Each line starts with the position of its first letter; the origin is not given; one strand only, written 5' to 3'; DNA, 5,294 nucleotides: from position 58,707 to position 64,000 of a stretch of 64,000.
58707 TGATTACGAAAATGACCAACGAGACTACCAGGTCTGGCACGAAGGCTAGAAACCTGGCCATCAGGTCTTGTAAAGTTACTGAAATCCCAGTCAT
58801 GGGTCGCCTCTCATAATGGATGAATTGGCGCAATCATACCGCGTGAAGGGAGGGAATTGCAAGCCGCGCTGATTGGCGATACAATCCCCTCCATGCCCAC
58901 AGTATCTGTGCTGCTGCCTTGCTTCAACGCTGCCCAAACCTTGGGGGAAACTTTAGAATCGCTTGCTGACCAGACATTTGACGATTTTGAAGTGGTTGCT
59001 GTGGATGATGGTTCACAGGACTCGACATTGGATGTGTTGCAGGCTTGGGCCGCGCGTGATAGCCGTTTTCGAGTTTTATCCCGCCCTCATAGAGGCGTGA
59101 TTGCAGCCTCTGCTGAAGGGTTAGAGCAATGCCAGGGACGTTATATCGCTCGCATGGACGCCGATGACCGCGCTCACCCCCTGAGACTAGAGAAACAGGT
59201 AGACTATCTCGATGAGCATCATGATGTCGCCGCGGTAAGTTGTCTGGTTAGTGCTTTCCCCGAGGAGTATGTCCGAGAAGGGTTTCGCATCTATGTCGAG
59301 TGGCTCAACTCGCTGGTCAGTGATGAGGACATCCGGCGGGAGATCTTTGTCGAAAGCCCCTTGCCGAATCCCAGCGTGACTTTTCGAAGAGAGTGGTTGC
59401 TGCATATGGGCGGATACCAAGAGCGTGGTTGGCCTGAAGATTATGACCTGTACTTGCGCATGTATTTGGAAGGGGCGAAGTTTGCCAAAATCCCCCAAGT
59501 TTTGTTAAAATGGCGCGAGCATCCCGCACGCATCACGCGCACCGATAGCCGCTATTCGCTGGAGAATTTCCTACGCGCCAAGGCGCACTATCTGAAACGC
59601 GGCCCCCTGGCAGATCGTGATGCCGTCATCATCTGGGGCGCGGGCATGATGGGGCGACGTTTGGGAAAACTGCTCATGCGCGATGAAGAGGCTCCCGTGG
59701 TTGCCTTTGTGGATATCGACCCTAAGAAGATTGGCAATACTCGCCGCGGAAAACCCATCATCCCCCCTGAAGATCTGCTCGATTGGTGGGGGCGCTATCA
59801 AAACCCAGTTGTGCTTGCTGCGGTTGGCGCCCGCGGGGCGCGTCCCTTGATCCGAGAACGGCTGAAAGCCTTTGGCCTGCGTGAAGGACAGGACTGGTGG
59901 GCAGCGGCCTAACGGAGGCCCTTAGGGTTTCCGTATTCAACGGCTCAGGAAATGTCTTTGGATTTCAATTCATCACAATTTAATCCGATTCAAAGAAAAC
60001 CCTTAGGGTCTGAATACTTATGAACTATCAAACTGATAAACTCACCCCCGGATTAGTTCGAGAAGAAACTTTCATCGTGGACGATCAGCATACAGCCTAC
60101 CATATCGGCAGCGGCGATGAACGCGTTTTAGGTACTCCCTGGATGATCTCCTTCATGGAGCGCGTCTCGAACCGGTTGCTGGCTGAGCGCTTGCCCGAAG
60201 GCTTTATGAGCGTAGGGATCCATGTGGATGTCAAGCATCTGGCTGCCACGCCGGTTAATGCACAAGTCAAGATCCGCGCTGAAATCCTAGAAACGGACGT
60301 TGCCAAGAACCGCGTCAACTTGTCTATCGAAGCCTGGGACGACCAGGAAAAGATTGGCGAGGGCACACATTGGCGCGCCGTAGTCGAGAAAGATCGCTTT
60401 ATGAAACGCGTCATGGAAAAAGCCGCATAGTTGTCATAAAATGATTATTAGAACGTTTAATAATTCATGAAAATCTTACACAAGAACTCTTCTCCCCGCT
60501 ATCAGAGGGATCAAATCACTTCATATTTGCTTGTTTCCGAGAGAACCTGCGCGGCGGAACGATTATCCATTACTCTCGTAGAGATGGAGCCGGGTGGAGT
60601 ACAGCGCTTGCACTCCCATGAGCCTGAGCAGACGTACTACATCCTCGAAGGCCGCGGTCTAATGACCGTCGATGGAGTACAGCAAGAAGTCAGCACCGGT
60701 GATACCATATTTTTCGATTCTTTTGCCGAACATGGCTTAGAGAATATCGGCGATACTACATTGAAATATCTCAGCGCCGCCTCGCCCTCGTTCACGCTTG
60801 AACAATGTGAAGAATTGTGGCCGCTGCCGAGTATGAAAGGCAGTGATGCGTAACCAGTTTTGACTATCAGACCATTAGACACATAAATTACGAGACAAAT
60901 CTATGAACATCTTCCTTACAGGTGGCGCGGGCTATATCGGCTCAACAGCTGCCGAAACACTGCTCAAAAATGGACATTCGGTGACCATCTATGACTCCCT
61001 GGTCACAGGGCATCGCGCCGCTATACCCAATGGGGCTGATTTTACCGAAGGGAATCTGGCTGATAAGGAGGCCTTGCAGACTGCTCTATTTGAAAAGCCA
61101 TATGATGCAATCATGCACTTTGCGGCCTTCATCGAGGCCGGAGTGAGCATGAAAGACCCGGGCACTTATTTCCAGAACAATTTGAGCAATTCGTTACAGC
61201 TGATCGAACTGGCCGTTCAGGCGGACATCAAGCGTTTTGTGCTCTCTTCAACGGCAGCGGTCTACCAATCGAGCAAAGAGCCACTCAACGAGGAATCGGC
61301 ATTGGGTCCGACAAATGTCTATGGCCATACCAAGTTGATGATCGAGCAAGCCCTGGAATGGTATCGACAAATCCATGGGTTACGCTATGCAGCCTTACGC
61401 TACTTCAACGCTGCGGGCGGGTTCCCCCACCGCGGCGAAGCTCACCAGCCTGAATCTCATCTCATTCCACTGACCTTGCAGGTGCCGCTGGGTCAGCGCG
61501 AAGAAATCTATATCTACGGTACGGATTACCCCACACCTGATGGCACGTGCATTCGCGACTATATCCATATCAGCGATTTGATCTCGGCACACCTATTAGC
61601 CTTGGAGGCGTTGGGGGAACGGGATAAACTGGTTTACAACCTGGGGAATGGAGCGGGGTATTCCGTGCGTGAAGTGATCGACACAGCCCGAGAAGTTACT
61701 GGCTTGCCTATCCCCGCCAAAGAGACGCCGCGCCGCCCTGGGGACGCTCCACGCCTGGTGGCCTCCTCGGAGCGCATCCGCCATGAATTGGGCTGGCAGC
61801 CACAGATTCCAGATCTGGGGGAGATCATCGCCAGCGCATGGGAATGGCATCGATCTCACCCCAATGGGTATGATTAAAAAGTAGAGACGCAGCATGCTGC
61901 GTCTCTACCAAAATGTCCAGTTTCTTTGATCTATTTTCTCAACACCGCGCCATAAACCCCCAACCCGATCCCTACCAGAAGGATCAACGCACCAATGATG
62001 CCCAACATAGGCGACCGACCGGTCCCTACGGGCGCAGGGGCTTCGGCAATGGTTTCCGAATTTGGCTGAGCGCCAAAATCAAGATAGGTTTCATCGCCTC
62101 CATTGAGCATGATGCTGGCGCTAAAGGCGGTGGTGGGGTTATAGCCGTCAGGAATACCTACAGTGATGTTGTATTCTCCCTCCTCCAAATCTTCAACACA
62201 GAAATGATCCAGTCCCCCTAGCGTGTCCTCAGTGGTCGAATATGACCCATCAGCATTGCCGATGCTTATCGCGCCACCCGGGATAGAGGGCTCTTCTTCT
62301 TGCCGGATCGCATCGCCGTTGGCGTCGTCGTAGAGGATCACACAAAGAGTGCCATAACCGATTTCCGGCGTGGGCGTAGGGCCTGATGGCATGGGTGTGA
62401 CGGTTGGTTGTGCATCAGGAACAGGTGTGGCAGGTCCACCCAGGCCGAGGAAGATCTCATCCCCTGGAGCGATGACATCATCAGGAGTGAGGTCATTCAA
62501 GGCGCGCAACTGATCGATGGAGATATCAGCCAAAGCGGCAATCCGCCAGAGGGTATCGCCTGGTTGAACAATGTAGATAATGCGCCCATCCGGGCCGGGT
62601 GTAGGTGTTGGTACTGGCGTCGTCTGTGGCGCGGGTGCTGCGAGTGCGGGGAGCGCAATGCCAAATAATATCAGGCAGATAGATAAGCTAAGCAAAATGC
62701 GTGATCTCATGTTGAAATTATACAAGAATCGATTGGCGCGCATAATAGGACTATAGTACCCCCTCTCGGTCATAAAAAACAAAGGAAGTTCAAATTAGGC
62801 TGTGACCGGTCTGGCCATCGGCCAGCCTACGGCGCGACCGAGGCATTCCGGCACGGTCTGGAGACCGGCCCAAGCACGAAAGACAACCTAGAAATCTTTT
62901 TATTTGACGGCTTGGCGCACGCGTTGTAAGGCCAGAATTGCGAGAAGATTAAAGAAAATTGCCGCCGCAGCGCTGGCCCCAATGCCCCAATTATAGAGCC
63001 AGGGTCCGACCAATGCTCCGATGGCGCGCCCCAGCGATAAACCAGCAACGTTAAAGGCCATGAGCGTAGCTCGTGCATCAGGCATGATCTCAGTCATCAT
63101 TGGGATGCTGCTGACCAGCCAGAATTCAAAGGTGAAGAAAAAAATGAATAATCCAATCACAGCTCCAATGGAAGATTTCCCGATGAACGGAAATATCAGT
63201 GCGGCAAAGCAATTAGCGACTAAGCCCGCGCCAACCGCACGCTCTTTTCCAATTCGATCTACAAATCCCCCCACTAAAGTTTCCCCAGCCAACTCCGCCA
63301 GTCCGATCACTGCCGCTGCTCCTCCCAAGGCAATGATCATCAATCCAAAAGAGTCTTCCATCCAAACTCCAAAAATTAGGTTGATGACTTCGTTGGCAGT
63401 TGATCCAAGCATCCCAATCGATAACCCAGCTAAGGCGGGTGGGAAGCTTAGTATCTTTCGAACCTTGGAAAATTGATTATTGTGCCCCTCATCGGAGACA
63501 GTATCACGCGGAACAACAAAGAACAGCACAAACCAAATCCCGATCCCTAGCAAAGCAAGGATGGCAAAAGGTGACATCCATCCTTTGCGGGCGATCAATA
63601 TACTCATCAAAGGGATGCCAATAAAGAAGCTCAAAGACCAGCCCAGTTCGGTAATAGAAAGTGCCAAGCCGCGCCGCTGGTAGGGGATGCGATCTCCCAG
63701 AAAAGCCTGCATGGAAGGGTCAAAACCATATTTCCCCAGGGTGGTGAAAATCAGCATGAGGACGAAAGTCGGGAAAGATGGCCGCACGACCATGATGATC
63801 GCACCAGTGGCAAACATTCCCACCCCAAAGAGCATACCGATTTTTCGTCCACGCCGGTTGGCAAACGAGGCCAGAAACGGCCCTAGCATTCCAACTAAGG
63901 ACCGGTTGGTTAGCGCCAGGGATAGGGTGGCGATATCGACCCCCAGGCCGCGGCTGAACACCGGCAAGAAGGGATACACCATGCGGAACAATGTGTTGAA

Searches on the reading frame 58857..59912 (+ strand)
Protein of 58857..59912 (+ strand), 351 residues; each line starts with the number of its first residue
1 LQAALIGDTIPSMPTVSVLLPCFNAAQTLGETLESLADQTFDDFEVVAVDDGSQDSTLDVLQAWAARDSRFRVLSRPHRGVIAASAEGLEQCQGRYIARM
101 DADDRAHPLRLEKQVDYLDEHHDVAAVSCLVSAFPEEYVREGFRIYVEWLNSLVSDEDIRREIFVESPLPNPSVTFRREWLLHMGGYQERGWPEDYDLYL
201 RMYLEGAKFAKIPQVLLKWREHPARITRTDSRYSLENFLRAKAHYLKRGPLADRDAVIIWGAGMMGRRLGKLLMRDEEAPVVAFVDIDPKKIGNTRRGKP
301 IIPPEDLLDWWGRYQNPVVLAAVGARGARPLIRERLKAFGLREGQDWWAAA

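Call 69: search_protein_families(library=pfam, proteins=[window:58857-59912:+], max_evalue=0.001)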
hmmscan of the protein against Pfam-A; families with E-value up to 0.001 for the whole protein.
window:58857-59912:+ (351 aa): 4 families
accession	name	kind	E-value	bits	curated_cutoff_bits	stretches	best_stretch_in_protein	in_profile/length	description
PF00535.33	Glycos_transf_2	-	1.5e-34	119.8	23.3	1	17-146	1-131/168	Glycosyl transferase family 2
PF13641.12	Glyco_tranf_2_3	-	1.5e-15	58.3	27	1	14-229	1-211/230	Glycosyltransferase like family 2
PF10111.15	Glyco_tranf_2_2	-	4.5e-11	43.2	27.3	1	18-221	2-219/276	Glycosyltransferase like family 2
PF13632.12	Glyco_trans_2_3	-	6.5e-05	23.3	27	1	96-225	1-128/198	Glycosyl transferase family group 2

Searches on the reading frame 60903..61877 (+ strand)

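Call 69: search_protein_families(library=pfam, proteins=[window:60903-61877:+], max_evalue=0.001)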
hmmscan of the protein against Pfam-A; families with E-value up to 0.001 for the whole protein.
window:60903-61877:+ (324 aa): 8 families
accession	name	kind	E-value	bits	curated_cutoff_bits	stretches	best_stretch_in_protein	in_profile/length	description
PF01370.27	Epimerase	-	3e-51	174.6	20.9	1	3-248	1-240/240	NAD dependent epimerase/dehydratase family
PF16363.11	GDP_Man_Dehyd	-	7.8e-42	144.3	27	1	5-302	2-323/332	GDP-mannose 4,6 dehydratase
PF04321.23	RmlD_sub_bind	-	1.2e-12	47.9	27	1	1-152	1-137/287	RmlD substrate binding domain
PF02719.21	Polysacc_synt_2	-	8.8e-11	42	20.2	1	3-171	1-172/293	Polysaccharide biosynthesis protein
PF13460.12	NAD_binding_10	-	7.4e-09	36.2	27.2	1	7-166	1-142/184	NAD(P)H-binding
PF01073.25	3Beta_HSD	-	1.6e-08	34.4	22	1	5-150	2-156/280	3-beta hydroxysteroid dehydrogenase/isomerase family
PF05368.20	NmrA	-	1.1e-06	28.9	27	1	3-124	5-114/298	NmrA-like family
PF07993.18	NAD_binding_4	-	1.1e-06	28.5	20.1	1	45-167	68-204/258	Male sterility protein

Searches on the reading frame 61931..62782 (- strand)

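Call 69: search_protein_families(library=pfam, proteins=[window:61931-62782:-], max_evalue=0.001)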
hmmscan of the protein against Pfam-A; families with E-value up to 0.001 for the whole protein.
window:61931-62782:- (283 aa): 2 families
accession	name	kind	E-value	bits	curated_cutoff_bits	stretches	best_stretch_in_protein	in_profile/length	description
PF01476.26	LysM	-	8.7e-13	48.4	20.9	1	70-111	1-41/43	LysM domain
PF17210.9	SdrD_B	-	4e-06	27.4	29.7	1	150-220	7-76/112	SdrD B-like domain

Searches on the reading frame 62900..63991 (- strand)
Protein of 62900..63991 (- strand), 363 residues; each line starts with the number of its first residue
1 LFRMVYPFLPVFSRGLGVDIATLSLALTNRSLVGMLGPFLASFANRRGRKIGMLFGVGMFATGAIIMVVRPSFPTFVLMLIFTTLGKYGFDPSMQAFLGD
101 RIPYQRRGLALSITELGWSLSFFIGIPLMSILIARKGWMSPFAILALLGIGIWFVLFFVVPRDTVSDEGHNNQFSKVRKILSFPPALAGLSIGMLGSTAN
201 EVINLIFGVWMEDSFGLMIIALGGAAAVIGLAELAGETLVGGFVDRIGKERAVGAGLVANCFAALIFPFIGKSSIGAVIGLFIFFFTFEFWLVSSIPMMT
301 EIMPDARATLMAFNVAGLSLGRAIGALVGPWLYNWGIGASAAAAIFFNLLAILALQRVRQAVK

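Call 69: search_protein_families(library=pfam, proteins=[window:62900-63991:-], max_evalue=0.001)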
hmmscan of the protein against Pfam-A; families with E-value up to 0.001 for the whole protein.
window:62900-63991:- (363 aa): 1 family
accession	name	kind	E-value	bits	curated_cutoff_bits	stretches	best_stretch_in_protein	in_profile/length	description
PF07690.21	MFS_1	-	2.1e-34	119.4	33.4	2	2-299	12-316/347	Major Facilitator Superfamily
